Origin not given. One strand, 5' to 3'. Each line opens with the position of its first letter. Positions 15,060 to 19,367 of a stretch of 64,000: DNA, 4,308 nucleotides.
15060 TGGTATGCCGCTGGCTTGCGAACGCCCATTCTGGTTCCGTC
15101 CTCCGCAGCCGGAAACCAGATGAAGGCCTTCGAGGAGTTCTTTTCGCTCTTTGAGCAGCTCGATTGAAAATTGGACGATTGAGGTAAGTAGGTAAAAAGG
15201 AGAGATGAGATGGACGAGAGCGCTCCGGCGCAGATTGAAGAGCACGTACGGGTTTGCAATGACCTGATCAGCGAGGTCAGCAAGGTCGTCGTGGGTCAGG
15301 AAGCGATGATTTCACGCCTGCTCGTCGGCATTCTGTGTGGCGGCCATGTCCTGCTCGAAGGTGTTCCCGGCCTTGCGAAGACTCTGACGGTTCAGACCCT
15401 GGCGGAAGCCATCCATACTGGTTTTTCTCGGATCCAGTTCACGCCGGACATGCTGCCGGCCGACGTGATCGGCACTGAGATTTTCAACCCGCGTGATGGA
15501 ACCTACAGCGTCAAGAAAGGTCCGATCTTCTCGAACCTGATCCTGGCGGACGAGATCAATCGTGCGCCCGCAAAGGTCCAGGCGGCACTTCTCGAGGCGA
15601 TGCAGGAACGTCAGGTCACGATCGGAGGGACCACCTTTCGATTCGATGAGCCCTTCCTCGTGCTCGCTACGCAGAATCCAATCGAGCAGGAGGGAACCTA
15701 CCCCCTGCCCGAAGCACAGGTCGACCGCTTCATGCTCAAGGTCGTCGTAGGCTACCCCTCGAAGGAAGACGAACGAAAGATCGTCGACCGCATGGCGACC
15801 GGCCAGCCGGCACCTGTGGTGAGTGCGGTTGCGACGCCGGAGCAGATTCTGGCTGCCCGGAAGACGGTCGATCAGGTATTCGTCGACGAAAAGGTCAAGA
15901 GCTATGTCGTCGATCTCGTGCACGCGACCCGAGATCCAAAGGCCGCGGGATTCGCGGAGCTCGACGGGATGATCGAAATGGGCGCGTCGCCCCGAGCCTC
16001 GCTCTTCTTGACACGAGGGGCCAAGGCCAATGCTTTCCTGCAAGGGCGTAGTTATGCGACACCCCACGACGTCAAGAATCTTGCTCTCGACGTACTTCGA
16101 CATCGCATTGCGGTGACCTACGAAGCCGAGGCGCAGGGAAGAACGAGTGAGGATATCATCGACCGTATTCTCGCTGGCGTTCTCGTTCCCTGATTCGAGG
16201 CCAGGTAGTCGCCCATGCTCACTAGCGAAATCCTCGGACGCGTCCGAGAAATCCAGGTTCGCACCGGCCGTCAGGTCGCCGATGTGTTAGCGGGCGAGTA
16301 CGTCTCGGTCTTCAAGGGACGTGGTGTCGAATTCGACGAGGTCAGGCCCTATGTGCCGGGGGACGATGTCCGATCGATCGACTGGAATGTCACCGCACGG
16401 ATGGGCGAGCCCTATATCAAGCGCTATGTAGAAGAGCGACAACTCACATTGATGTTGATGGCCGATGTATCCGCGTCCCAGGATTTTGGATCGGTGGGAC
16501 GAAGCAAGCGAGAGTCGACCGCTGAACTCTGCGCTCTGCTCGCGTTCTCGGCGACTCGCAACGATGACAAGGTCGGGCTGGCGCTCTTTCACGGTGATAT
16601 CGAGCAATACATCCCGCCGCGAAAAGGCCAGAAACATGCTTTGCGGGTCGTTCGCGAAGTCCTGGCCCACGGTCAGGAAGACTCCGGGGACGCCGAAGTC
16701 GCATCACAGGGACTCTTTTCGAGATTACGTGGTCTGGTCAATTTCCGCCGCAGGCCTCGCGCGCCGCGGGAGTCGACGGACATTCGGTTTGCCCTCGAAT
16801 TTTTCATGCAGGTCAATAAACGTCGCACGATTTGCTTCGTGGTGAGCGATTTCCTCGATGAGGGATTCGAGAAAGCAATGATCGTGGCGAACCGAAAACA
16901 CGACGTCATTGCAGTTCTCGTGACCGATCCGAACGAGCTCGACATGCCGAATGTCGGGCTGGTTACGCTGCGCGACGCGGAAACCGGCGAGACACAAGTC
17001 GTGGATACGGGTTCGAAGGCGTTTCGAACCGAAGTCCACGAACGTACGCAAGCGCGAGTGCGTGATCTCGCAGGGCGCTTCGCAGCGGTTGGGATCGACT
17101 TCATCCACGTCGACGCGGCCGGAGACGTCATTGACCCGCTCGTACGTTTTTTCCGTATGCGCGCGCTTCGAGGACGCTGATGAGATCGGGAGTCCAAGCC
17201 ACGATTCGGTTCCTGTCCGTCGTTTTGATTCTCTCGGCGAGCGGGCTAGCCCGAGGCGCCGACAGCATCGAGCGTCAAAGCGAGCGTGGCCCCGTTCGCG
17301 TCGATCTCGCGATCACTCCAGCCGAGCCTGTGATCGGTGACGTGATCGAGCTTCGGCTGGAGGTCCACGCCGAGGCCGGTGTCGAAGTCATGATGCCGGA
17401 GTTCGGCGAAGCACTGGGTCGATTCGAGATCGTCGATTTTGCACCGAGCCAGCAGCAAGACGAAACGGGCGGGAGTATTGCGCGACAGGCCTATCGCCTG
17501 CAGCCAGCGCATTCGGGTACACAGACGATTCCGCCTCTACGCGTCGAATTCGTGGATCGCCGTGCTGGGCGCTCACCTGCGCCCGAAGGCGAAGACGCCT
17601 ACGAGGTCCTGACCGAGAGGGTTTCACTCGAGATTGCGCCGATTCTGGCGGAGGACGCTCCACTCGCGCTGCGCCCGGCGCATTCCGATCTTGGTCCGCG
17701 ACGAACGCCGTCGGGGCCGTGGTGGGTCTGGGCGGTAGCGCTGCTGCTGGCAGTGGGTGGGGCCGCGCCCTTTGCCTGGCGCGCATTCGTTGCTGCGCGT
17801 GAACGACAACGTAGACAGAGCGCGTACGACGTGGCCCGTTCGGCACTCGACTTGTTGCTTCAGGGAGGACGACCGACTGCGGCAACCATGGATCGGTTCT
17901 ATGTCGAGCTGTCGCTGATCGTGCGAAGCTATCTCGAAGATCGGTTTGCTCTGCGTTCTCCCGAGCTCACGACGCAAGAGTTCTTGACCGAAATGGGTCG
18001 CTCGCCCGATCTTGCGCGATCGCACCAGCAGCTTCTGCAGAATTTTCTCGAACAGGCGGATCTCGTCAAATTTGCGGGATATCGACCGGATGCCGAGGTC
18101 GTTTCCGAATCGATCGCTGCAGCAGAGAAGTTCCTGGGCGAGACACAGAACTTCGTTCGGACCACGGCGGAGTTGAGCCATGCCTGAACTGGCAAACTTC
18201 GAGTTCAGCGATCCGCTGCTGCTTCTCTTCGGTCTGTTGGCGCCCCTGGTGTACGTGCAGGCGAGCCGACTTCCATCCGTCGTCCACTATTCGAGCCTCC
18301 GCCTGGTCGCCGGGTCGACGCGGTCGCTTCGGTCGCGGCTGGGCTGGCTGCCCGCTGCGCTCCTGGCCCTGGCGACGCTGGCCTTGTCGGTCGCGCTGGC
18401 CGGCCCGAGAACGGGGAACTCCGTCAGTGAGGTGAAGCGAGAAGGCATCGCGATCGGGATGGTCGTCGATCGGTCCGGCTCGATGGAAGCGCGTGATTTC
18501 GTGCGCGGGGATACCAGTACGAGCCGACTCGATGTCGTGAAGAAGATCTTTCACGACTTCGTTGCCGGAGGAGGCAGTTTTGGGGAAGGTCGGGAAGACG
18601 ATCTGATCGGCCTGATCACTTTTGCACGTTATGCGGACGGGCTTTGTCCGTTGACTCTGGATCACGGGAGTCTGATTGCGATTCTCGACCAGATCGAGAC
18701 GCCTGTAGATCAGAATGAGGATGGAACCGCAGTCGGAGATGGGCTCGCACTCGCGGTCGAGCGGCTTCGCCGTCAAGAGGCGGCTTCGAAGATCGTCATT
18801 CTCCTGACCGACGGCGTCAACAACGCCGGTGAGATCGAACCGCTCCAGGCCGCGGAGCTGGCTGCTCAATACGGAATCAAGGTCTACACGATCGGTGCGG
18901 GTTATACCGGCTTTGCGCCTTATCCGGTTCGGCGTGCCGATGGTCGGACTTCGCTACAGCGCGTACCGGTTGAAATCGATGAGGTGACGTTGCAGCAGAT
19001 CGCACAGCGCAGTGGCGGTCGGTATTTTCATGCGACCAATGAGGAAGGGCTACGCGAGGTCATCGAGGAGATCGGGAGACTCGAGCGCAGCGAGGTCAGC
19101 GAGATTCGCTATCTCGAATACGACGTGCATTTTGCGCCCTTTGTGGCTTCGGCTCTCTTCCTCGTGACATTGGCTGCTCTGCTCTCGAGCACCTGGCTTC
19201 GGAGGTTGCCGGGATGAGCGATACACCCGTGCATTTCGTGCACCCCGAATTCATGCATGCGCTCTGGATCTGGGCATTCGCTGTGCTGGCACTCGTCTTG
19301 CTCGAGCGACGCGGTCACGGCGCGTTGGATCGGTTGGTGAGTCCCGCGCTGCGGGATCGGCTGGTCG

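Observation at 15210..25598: Seven-gene, tightly coupled MoxR-DUF58-VWA (Bat-like) operon placed between a respiratory complex and oxidative-stress genes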

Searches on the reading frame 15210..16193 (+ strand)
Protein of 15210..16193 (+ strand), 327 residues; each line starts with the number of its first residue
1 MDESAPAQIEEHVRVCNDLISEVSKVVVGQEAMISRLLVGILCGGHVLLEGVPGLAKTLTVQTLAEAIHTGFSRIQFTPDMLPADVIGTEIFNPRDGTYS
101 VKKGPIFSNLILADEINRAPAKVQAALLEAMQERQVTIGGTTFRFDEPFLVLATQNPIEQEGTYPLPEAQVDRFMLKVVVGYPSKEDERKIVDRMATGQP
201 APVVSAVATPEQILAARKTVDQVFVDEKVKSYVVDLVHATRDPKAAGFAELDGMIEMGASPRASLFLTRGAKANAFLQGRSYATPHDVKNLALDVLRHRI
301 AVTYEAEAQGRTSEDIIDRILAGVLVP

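Call 3: search_protein_families(library=pfam, proteins=[window:15210-16193:+], max_evalue=0.01)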
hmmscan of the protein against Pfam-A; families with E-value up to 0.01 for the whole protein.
window:15210-16193:+ (327 aa): 8 families
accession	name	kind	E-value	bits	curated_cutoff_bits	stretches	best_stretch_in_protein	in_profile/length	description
PF07726.17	AAA_3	-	5.8e-65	217.5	27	1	46-176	1-131/131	ATPase family associated with various cellular activities (AAA)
PF17863.7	AAA_lid_2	-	5.5e-22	77.7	22.7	1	254-320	8-74/74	AAA lid domain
PF07728.20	AAA_5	-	8.7e-15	55.4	22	1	46-174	1-139/139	AAA domain (dynein-related subfamily)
PF20030.5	bpMoxR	-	6.3e-13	48.7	27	1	17-185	4-171/205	MoxR domain in the MoxR-vWA-beta-propeller ternary systems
PF00158.32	Sigma54_activat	-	7.9e-05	22.8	20.2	1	46-160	24-147/168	Sigma-54 interaction domain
PF00004.35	AAA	-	0.0016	19.3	21.2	1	47-157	1-110/131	ATPase family associated with various cellular activities (AAA)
PF05496.18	RuvB_N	-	0.0038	17.4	27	0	46-137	35-114/159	Holliday junction DNA helicase RuvB P-loop domain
PF01078.27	Mg_chelatase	-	0.0042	17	20.3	0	26-66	4-44/207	Magnesium chelatase, subunit ChlI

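Call 4: search_protein_families(library=ncbifam, proteins=[window:15210-16193:+], max_evalue=0.01)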
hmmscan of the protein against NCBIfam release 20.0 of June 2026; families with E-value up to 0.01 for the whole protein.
window:15210-16193:+ (327 aa): 8 families
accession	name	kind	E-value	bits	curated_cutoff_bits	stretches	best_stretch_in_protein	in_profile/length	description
TIGR02031.1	BchD-ChlD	equivalog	3.5e-13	49.1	499.55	1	96-308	77-279/608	magnesium chelatase ATPase subunit D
TIGR02442.1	Cob-chelat-sub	hypoth_equivalog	9.5e-11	40.8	779.45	1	111-310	131-320/641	putative cobaltochelatase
NF047784.1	MadB_ATPase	equivalog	8.5e-09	35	475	1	110-209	141-235/298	MadB family AAA-type ATPase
TIGR02030.1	BchI-ChlI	equivalog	5.1e-05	22.6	466.95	1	113-303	137-317/337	magnesium chelatase ATPase subunit I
TIGR00764.1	lon_rel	equivalog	0.00022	20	516.6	0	111-141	221-251/608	ATP-dependent protease LonB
NF010054.0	PRK13531.1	equivalog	0.0007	18.8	681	1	24-230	19-229/498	ATPase RavA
NF049963.1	RespRegFlgRCampy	domain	0.0054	15.6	750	1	110-143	231-264/429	fla regulon two-component system response regulator FlgR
NF009943.0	PRK13406.1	equivalog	0.0073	14.9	571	0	117-308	103-263/585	magnesium chelatase subunit D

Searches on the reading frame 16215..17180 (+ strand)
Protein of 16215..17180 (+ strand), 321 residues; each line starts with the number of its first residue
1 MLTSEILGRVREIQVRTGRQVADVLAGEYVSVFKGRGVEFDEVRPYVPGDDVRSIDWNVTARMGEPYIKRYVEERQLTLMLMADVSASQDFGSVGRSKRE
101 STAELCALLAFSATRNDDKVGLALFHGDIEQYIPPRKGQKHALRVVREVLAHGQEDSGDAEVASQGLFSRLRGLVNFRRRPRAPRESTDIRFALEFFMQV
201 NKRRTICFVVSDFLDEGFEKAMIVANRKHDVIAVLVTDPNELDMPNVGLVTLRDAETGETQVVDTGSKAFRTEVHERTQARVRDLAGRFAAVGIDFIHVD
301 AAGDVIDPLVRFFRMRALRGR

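Call 3: search_protein_families(library=pfam, proteins=[window:16215-17180:+], max_evalue=0.01)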
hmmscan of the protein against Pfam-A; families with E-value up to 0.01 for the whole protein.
window:16215-17180:+ (321 aa): 2 families
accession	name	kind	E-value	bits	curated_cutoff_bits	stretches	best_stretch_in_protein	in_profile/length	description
PF01882.25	DUF58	-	2.7e-74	249.4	23.4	1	42-280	1-212/216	Protein of unknown function DUF58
PF13519.12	VWA_2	-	9.1e-10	39.6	27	1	79-164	1-86/107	von Willebrand factor type A domain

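Call 4: search_protein_families(library=ncbifam, proteins=[window:16215-17180:+], max_evalue=0.01)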
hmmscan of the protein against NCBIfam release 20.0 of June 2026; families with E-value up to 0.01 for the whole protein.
window:16215-17180:+ (321 aa): 0 families

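Call 47: search_solved_structures(query=window:16215-17177:+, max_evalue=0.01)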
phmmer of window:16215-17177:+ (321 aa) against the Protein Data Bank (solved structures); distinct sequences matched with E-value up to 0.01: 0.

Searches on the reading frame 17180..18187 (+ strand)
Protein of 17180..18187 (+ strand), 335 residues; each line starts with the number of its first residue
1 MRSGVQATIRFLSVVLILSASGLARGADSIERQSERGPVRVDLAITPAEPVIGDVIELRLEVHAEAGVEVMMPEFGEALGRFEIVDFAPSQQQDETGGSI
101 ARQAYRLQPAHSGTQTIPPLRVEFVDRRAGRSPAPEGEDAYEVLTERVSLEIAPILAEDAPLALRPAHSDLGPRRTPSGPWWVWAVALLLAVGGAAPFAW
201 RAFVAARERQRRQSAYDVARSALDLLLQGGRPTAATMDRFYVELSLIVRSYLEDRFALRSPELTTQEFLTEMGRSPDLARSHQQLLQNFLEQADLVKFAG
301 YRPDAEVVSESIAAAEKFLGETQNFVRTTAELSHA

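Call 3: search_protein_families(library=pfam, proteins=[window:17180-18187:+], max_evalue=0.01)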
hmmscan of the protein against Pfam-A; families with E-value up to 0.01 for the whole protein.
window:17180-18187:+ (335 aa): 3 families
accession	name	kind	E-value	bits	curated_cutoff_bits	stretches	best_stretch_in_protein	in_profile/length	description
PF13584.12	BatD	-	0.00044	21.3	24.1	1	46-124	4-78/92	BatD DUF11 like domain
PF19865.4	DUF6338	-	0.00093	19.3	26.5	1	178-232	78-131/205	Family of unknown function (DUF6338)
PF14316.11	DUF4381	-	0.0039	17.9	27.2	1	167-285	6-114/145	Domain of unknown function (DUF4381)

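Call 4: search_protein_families(library=ncbifam, proteins=[window:17180-18187:+], max_evalue=0.01)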
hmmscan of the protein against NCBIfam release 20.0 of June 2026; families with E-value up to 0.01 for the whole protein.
window:17180-18187:+ (335 aa): 0 families

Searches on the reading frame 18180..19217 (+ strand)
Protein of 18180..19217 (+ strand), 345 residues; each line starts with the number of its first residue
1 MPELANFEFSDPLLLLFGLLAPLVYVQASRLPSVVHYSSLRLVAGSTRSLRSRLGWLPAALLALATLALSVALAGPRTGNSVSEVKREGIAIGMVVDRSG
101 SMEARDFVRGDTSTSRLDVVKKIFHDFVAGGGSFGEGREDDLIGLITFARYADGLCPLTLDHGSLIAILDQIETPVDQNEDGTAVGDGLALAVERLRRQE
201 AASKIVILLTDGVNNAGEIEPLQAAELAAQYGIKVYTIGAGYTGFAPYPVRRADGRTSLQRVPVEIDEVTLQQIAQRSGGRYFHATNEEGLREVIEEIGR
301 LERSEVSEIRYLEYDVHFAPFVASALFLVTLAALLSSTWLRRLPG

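Call 3: search_protein_families(library=pfam, proteins=[window:18180-19217:+], max_evalue=0.01)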
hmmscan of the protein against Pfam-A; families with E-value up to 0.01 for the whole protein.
window:18180-19217:+ (345 aa): 4 families
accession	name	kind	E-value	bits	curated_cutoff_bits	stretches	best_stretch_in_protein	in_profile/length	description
PF00092.34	VWA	-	1.3e-18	68.3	23.8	1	94-296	4-173/174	von Willebrand factor type A domain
PF13519.12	VWA_2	-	1.5e-14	54.9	27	1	94-212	3-106/107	von Willebrand factor type A domain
PF07584.16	BatA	-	6.7e-06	26.9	25.9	1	7-76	2-77/77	Aerotolerance regulator N-terminal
PF06707.17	DUF1194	-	0.0014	18.3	27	1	166-235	78-149/206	Protein of unknown function (DUF1194)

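Call 4: search_protein_families(library=ncbifam, proteins=[window:18180-19217:+], max_evalue=0.01)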
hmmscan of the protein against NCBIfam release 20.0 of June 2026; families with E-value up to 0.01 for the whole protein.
window:18180-19217:+ (345 aa): 6 families
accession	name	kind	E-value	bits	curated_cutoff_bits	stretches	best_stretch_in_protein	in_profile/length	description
NF047508.1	VWA_BatA_Lepto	exception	2.1e-45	155.1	380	1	13-337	8-308/315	VWA domain-containing protein BatA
NF010238.0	PRK13685.1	subfamily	6.9e-20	71.4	432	1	13-300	23-296/335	hypothetical protein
TIGR03436.1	acidobact_VWFA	subfamily_domain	4.4e-11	42.8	81.25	1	139-299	100-279/324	VWA domain-containing protein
NF047506.1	VWA_BatB_Lepto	exception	9.8e-09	34.8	350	1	62-329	58-321/324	VWA domain-containing protein BatB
TIGR02442.1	Cob-chelat-sub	hypoth_equivalog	0.00039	19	779.45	1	84-222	467-593/641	putative cobaltochelatase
TIGR02226.1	two_anch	domain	0.00091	19.5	23.05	1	14-77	7-77/82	N-terminal double-transmembrane domain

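Call 59: search_dna_similar(query=window:18180-19214:+, collection=plasmids, mode=protein, max_rows=40, max_evalue=1e-8)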
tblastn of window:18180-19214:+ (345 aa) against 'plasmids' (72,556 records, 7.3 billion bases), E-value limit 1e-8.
Records with a match: 115; places in all: 123; records where one place covers at least 80% of the query: 0.
Best place of each record, by identity: <60% 115.
By first word of the organism name: Sinorhizobium 24; Rhizobium 20; Ensifer 9; Vibrio 7; Pantoea 6; Paracoccus 5; Sagittula 4; Cupriavidus 4; Persicobacter 3; Prevotella 2; and 25 more.
By predicted mobility (MOB-suite, as given by PLSDB): non-mobilizable 81; mobilizable 18; conjugative 16.
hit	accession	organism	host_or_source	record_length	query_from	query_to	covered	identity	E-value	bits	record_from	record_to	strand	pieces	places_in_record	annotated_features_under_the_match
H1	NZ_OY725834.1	Parabacteroides distasonis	-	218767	76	344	78%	42.0%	7e-53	194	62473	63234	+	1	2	VWA domain-containing protein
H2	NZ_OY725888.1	Bacteroides finegoldii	-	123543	76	344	78%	41.7%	3e-52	192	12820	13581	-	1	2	VWA domain-containing protein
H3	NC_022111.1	Prevotella sp. oral taxon 299 str. F0039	Homo sapiens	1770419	76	344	78%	41.2%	5e-47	177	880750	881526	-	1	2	none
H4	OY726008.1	Phocaeicola massiliensis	-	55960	76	344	78%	40.8%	1e-53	196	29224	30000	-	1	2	record has no annotation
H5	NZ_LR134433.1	Legionella adelaidensis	environmental,Cooling tower water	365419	75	328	74%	38.4%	1e-33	138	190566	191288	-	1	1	VWA domain-containing protein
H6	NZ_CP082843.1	Prevotella nigrescens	-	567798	76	344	78%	34.6%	2e-39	155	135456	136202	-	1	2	VWA domain-containing protein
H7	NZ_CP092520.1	Cetobacterium somerae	Danio rerio,tissue sample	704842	85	344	75%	35.0%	2e-36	146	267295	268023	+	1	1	VWA domain-containing protein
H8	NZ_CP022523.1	Pseudoalteromonas sp. NC201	pure culture,sea water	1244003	85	341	74%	35.4%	5e-28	122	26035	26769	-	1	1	none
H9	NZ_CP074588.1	Pseudoalteromonas piscicida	mixed culture,water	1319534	85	341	74%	35.4%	5e-28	122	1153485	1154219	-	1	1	none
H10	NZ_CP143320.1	Cetobacterium somerae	intestine of Yellow Catfish,pure culture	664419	85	344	75%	33.8%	1e-35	144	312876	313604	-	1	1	VWA domain-containing protein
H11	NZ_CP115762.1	Paracoccus sp. SCSIO 75233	cell culture,sediment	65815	88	302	62%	39.9%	6e-31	130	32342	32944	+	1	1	VWA domain-containing protein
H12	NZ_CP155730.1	Sagittula stellata E-37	Pure Culture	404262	88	320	68%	36.8%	4e-32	134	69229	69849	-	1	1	VWA domain-containing protein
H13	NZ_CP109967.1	Catenovulum adriaticum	algae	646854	88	302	62%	38.6%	2e-34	141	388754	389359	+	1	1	VWA domain-containing protein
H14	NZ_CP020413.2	Leptospira interrogans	Homo sapiens,human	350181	86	316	67%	35.6%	8e-28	121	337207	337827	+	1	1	VWA domain-containing protein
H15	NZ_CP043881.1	Leptospira interrogans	Homo sapiens,cell culture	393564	86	316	67%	35.6%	8e-28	121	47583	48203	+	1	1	VWA domain-containing protein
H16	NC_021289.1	Caballeronia insecticola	-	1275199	94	331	69%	34.3%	1e-23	109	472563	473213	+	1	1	none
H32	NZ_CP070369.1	Paracoccus methylovorus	whole organism,grassland soil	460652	75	311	69%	31.8%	7e-22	103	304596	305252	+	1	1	VWA domain-containing protein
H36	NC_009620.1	Sinorhizobium medicae WSM419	-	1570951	94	340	72%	30.5%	2e-20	100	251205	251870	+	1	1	none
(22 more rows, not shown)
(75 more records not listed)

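Call 60: get_annotated_region(hit=H32, flank=9000)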
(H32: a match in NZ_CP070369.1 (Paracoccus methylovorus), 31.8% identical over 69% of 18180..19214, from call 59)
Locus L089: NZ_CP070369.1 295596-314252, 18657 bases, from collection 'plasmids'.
description: Paracoccus methylovorus strain H4-D09 plasmid p1, complete sequence
organism: Paracoccus methylovorus (NCBI taxid 2812658)
taxonomy: Bacteria; Pseudomonadota; Alphaproteobacteria; Rhodobacterales; Paracoccaceae; Paracoccus; Paracoccus methylovorus
host: -; source: whole organism,grassland soil; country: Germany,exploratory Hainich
typing (MOB-suite, as given by PLSDB): non-mobilizable; replicon rep_cluster_560
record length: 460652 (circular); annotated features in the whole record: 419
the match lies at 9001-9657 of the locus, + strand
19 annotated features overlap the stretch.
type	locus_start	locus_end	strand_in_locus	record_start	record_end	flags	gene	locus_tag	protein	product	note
CDS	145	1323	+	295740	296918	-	-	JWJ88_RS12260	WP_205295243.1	glycosyltransferase family 87 protein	-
CDS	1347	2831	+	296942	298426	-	-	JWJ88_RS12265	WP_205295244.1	UbiA family prenyltransferase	-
CDS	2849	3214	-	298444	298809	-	-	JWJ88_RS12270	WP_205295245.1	hypothetical protein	-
CDS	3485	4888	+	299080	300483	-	-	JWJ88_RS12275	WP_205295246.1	hypothetical protein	-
CDS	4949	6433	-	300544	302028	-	-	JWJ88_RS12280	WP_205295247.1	inorganic phosphate transporter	-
CDS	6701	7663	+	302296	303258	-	-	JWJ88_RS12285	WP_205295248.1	AAA family ATPase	-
CDS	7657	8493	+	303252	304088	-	-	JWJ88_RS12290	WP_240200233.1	DUF58 domain-containing protein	-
CDS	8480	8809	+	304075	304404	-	-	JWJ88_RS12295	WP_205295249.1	hypothetical protein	-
CDS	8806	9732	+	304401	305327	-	-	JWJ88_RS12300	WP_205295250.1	VWA domain-containing protein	-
CDS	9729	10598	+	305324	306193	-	-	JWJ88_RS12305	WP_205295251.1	vWA domain-containing protein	-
CDS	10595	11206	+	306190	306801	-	-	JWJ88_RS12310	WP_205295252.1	hypothetical protein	-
CDS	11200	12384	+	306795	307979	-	-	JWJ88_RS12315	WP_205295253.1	BatD family protein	-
CDS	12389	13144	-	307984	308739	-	-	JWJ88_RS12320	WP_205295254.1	IclR family transcriptional regulator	GO:0006355 - regulation of DNA-templated transcription [Evidence IEA]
CDS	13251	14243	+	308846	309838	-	-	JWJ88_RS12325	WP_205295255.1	TRAP transporter substrate-binding protein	-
CDS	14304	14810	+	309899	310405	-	-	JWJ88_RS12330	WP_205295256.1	TRAP transporter small permease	-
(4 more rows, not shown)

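Call 72: get_annotated_region(hit=H36, flank=10000)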
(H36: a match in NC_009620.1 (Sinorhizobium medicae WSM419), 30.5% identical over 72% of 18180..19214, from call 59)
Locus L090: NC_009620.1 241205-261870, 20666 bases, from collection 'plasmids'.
description: Sinorhizobium medicae WSM419 plasmid pSMED01, complete sequence
organism: Sinorhizobium medicae WSM419 (NCBI taxid 366394)
taxonomy: Bacteria; Pseudomonadota; Alphaproteobacteria; Hyphomicrobiales; Rhizobiaceae; Sinorhizobium; Sinorhizobium medicae; Sinorhizobium medicae WSM419
host: -; source: -; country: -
typing (MOB-suite, as given by PLSDB): mobilizable; relaxase MOBQ
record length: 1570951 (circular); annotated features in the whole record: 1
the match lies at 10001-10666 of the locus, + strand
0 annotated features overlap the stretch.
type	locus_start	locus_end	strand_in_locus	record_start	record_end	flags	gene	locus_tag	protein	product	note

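Call 73: get_annotated_region(hit=H16, flank=10000)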
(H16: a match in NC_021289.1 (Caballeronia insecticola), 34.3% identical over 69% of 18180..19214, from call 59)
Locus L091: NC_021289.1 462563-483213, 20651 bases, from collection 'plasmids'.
description: Caballeronia insecticola plasmid p1, complete sequence
organism: Caballeronia insecticola (NCBI taxid 758793)
taxonomy: Bacteria; Pseudomonadota; Betaproteobacteria; Burkholderiales; Burkholderiaceae; Caballeronia; Caballeronia insecticola
host: -; source: -; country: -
typing (MOB-suite, as given by PLSDB): non-mobilizable
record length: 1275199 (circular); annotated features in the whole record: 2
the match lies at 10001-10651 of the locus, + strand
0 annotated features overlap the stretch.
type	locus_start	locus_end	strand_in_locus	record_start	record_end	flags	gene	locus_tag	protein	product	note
